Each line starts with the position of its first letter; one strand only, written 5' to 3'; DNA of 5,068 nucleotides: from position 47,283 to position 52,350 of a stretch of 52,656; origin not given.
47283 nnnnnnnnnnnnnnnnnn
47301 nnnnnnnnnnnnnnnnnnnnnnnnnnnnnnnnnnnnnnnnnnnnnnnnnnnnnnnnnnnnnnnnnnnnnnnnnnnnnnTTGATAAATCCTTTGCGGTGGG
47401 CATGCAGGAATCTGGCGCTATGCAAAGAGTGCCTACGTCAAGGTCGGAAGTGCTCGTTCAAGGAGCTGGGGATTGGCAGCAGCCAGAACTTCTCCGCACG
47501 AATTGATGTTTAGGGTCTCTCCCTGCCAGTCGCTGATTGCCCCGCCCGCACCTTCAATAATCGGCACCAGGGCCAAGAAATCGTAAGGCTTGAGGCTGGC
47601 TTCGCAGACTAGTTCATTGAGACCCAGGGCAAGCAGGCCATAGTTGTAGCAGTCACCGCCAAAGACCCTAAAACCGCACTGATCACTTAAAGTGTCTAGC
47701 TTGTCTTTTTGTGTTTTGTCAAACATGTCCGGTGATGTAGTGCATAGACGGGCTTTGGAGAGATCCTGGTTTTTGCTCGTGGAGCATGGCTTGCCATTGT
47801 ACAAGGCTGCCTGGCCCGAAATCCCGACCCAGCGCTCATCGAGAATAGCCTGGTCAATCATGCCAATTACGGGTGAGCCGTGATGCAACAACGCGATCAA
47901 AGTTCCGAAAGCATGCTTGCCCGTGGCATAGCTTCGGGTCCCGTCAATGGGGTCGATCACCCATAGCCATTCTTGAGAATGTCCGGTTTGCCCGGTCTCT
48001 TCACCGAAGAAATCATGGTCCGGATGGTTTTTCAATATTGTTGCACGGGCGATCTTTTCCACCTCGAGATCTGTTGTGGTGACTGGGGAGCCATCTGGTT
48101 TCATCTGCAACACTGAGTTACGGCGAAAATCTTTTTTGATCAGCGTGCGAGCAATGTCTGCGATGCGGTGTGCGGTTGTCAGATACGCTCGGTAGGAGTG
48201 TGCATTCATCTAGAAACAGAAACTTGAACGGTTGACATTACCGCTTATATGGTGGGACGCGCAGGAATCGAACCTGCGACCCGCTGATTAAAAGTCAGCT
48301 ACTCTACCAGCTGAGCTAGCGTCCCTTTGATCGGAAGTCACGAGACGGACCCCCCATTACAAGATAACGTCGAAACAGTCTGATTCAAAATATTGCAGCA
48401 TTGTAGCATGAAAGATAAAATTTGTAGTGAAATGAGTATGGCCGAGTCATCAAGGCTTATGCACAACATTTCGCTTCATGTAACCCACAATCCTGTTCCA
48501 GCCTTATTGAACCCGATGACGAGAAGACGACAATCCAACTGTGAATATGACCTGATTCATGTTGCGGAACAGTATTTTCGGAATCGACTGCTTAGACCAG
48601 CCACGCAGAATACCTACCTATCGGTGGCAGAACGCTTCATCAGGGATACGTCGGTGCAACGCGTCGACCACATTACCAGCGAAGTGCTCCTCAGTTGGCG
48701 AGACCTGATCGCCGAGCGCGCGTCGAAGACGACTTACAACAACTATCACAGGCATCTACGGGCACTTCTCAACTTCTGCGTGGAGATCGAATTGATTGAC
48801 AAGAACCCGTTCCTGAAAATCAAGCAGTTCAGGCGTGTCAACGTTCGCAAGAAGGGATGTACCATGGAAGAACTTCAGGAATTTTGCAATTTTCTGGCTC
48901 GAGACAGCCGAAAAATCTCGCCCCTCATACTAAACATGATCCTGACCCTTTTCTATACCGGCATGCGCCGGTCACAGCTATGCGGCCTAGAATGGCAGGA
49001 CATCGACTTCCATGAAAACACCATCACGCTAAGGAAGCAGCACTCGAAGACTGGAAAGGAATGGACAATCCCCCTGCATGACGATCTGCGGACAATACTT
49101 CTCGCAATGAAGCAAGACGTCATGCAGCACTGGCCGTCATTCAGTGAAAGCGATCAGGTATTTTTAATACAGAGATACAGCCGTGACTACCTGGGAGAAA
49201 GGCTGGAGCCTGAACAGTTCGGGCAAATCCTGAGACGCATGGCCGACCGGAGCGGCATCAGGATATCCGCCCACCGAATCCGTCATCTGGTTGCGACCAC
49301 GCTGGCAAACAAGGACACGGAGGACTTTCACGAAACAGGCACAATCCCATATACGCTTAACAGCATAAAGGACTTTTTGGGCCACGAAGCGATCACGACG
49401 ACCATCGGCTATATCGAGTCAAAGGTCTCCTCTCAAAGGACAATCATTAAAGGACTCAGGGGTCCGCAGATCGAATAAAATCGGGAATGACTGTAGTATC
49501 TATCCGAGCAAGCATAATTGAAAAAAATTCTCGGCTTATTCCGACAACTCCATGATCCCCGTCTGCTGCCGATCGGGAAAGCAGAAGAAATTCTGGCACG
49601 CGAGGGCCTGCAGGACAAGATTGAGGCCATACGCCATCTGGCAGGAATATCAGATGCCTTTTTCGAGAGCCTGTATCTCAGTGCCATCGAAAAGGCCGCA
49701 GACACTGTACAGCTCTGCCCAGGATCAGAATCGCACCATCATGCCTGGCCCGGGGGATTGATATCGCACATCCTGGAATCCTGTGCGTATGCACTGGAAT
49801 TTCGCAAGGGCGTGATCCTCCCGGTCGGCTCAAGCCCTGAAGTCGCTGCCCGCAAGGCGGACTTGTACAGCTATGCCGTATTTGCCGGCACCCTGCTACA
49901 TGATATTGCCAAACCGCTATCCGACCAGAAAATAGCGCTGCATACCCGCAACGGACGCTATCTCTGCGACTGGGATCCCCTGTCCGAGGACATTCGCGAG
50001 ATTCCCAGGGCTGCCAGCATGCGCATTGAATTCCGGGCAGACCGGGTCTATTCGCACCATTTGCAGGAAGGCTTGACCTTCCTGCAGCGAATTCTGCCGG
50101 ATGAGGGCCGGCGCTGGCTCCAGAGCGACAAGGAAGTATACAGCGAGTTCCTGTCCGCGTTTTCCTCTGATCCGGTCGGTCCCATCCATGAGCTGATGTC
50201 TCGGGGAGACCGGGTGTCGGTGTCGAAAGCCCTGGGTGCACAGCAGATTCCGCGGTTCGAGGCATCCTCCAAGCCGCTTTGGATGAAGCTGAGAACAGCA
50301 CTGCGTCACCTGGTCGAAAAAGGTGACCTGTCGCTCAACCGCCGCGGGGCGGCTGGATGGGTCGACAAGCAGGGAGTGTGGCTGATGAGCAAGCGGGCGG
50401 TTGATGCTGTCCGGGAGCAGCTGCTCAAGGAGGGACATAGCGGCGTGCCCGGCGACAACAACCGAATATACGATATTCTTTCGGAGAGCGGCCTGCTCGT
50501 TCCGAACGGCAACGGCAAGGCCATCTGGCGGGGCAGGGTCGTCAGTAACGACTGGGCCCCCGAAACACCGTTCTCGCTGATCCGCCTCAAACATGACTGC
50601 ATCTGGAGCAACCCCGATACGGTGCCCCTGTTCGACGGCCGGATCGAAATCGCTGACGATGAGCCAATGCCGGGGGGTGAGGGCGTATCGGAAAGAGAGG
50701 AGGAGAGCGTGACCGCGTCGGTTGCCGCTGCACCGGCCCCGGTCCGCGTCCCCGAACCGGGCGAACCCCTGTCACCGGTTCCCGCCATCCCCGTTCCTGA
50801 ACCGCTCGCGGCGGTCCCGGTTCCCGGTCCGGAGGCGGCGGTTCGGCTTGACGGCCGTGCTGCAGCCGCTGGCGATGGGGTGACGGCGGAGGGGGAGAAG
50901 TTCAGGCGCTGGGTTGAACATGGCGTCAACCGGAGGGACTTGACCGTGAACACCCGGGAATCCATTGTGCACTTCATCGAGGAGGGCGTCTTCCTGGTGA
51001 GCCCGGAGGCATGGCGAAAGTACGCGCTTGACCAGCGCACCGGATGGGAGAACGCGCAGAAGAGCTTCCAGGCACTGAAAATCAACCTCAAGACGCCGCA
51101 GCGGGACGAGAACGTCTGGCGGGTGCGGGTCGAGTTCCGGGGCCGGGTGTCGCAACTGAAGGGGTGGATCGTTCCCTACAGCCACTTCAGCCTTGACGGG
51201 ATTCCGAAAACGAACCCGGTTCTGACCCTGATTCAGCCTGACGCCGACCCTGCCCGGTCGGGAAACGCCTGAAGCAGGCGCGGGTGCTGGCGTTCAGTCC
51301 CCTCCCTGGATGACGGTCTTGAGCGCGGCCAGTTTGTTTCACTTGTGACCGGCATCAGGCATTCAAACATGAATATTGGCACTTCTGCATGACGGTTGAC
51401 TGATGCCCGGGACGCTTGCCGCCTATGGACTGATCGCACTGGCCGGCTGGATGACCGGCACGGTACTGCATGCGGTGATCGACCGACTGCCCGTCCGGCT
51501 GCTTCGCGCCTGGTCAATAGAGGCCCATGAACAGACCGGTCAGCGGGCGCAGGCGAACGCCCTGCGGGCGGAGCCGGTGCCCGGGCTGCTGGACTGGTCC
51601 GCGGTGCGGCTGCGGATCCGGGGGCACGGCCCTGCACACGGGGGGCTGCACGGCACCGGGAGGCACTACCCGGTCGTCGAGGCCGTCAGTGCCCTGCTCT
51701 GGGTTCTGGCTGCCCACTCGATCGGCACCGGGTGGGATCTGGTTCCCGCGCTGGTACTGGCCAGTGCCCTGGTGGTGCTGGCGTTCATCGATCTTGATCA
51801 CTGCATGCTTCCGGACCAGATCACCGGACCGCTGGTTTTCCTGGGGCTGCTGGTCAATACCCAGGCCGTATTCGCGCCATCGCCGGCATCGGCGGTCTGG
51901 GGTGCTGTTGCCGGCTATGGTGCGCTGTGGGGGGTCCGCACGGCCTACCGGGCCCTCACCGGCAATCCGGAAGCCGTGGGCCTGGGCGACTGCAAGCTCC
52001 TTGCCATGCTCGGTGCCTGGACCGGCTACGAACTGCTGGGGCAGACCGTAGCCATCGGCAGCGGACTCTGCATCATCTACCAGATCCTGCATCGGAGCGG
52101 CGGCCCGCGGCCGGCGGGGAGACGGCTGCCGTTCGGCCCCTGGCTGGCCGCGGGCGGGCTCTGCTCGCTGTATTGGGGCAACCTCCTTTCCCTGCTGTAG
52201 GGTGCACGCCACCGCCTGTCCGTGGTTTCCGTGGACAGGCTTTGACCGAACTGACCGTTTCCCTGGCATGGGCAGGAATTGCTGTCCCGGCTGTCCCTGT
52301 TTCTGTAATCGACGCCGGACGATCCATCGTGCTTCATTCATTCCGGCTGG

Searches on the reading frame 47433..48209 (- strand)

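Call 87: search_protein_families(library=pfam, proteins=[window:47433-48209:-], max_evalue=0.001)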
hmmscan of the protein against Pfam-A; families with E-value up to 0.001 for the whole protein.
window:47433-48209:- (258 aa): 1 family
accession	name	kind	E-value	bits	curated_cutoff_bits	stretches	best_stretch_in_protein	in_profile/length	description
PF00459.30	Inositol_P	-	1.6e-48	166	27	1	10-255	6-264/271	Inositol monophosphatase family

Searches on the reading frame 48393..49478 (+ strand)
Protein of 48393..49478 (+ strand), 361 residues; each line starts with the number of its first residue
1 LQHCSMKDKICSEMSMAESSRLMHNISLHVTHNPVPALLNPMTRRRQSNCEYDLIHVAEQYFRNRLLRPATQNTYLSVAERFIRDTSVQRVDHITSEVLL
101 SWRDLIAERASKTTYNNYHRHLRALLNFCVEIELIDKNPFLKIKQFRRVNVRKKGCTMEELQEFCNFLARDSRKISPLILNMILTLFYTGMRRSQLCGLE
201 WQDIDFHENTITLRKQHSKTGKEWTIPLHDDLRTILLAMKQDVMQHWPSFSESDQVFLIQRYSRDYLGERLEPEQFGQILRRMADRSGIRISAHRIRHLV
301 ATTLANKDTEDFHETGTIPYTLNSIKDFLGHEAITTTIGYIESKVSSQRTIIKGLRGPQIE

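Call 30: search_protein_families(library=pfam, proteins=[window:48393-49478:+], max_evalue=0.001)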
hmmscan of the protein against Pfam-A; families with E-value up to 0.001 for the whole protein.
window:48393-49478:+ (361 aa): 3 families
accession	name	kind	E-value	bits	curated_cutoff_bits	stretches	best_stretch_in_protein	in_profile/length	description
PF00589.27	Phage_integrase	-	5.1e-25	88.7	27.1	1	158-344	5-169/172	Phage integrase family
PF13102.12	Phage_int_SAM_5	-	1.7e-05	25.5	22.3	1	61-142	9-95/98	Phage integrase SAM-like domain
PF13495.12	Phage_int_SAM_4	-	8.8e-05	23.3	27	0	59-126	6-75/85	Phage integrase, N-terminal SAM-like domain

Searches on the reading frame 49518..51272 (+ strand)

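Call 30: search_protein_families(library=pfam, proteins=[window:49518-51272:+], max_evalue=0.001)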
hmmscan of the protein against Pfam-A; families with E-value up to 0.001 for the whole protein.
window:49518-51272:+ (584 aa): 2 families
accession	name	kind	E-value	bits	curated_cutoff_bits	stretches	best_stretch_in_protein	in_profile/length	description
PF07514.17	TraI_2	-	1.3e-52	179.2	23.9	1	22-336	7-324/324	Putative helicase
PF07515.17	TraI_2_C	-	5.5e-17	62.4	27.3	1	458-570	2-125/126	Putative conjugal transfer nickase/helicase TraI C-term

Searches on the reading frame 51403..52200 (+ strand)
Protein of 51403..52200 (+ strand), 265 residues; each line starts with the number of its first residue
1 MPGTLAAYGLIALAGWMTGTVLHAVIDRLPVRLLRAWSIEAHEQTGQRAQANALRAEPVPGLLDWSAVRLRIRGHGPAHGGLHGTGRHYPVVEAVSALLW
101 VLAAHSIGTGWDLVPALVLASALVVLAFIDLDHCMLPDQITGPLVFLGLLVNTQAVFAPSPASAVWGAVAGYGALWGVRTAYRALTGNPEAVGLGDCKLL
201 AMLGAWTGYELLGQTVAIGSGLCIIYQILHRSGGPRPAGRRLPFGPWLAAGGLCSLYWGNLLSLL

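Call 87: search_protein_families(library=pfam, proteins=[window:51403-52200:+], max_evalue=0.001)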
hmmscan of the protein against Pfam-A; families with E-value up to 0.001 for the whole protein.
window:51403-52200:+ (265 aa): 1 family
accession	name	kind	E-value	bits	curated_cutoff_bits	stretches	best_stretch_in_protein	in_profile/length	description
PF01478.23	Peptidase_A24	-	2.2e-19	70.2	26.5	1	117-226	1-102/104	Type IV leader peptidase family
